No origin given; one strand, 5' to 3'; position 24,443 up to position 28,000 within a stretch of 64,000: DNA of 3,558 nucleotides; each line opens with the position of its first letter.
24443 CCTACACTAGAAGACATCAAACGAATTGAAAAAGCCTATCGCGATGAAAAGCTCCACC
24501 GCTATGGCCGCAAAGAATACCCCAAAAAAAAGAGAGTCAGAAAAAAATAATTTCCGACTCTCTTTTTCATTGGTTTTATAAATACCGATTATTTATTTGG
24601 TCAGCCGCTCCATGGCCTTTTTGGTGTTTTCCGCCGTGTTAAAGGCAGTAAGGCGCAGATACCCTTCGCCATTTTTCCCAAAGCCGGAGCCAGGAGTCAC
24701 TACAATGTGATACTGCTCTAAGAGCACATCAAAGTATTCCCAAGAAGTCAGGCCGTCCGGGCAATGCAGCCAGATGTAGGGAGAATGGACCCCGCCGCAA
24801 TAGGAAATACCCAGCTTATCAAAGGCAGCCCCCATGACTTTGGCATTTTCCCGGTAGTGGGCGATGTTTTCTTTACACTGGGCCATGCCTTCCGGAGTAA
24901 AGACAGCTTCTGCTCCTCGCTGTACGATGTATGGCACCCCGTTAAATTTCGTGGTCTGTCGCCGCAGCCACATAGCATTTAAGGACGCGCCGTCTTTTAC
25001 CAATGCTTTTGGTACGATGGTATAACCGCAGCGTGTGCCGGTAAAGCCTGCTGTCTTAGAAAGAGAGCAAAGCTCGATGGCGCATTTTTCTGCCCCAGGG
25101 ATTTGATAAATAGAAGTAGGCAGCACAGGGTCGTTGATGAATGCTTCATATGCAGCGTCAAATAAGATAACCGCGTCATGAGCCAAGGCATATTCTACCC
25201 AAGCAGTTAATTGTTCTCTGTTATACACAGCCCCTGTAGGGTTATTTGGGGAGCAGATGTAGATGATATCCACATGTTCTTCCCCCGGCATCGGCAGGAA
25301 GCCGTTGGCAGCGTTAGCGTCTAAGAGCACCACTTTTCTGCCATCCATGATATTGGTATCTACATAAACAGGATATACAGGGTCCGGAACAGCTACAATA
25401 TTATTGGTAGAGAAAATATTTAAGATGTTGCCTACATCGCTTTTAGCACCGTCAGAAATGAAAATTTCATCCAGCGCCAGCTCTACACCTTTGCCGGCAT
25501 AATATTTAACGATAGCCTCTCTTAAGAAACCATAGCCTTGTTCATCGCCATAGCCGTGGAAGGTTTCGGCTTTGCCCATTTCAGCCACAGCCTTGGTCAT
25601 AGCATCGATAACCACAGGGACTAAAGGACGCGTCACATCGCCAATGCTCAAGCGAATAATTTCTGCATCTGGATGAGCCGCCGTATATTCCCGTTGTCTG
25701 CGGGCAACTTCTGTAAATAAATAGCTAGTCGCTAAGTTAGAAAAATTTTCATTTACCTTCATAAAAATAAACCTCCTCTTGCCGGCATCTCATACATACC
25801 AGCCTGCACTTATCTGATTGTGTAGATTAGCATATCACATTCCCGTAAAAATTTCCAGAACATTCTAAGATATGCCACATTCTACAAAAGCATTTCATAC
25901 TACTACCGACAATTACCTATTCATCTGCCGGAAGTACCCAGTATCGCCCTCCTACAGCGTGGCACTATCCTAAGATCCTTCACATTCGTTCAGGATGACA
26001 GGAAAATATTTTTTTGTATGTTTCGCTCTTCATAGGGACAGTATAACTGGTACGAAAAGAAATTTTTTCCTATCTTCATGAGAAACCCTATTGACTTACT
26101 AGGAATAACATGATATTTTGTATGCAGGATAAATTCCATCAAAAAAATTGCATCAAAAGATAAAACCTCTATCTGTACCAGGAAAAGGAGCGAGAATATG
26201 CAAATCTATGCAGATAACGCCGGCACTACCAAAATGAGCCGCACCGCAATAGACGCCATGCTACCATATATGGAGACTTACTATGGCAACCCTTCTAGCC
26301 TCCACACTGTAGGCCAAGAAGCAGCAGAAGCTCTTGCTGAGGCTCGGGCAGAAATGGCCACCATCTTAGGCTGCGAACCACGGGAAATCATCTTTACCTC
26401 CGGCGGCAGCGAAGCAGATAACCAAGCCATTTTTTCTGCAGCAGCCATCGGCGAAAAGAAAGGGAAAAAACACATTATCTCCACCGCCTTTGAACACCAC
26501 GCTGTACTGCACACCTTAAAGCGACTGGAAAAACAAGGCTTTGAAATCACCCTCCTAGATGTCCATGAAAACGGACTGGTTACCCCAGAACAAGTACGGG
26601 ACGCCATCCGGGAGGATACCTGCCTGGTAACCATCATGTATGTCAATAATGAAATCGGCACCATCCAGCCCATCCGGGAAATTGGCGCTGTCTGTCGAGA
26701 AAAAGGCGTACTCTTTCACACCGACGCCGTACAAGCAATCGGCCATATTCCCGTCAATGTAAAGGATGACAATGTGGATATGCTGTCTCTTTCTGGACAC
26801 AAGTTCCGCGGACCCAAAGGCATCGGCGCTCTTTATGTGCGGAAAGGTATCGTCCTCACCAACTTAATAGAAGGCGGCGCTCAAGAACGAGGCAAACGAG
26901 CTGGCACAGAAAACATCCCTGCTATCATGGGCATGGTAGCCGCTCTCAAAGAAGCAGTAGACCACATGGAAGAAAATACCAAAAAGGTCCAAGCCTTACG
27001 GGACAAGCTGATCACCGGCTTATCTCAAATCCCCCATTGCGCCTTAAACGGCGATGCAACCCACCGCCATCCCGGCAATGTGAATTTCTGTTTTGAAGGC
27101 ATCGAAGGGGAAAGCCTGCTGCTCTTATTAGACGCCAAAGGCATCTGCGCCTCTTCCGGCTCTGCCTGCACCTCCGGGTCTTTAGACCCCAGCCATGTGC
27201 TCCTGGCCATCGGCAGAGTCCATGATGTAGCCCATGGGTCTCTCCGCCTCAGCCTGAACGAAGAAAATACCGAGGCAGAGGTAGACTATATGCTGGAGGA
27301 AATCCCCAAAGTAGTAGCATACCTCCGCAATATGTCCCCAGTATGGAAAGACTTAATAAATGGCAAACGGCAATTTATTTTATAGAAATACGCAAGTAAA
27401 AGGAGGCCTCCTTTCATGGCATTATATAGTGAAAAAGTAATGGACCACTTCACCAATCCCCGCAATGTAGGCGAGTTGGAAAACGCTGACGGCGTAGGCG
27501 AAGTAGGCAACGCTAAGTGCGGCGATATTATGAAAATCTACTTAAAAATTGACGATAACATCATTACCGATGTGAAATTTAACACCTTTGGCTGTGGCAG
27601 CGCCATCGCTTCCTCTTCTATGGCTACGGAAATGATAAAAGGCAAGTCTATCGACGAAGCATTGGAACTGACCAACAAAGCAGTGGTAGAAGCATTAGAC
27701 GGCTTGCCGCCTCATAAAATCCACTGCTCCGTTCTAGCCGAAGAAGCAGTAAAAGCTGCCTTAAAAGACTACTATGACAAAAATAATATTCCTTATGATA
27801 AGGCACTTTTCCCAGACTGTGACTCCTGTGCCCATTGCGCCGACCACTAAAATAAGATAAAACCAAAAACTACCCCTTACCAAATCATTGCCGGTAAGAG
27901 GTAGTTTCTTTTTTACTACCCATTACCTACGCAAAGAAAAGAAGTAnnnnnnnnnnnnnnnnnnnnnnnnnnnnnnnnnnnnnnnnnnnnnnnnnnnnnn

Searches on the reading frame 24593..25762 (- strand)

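Call 13: search_protein_families(library=pfam, proteins=[window:24593-25762:-])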
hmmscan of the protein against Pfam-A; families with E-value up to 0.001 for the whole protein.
window:24593-25762:- (389 aa): 2 families
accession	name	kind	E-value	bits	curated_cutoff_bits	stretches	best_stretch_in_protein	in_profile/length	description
PF00155.27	Aminotran_1_2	-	4.1e-41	141.8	19.7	1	34-387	2-361/361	Aminotransferase class I and II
PF04864.19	Alliinase_C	-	5e-05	22.8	22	1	121-253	98-211/363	Allinase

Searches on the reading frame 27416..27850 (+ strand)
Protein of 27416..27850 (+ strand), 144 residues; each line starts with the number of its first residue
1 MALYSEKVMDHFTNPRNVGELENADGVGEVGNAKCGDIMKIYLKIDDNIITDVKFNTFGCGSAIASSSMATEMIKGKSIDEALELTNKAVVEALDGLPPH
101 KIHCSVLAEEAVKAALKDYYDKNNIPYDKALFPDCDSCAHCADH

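Call 41: search_protein_families(library=ncbifam, max_evalue=1e-10, proteins=[window:27416-27850:+])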
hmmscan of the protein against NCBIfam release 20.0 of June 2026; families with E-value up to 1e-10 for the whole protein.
window:27416-27850:+ (144 aa): 4 families
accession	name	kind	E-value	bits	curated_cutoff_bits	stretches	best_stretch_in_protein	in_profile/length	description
TIGR03419.1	NifU_clost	equivalog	8.8e-67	223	187.9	1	4-123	1-120/121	Fe-S cluster assembly scaffold protein NifU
TIGR01999.1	iscU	equivalog_domain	6.8e-48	161.9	192.4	1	4-123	1-123/124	Fe-S cluster assembly scaffold IscU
TIGR02000.1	NifU_proper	equivalog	4.5e-46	157.6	273.3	1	3-120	3-122/290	Fe-S cluster assembly protein NifU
TIGR01994.1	SUF_scaf_2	equivalog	1e-23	83.9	92.5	1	2-88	3-89/137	Fe-S cluster assembly sulfur transfer protein SufU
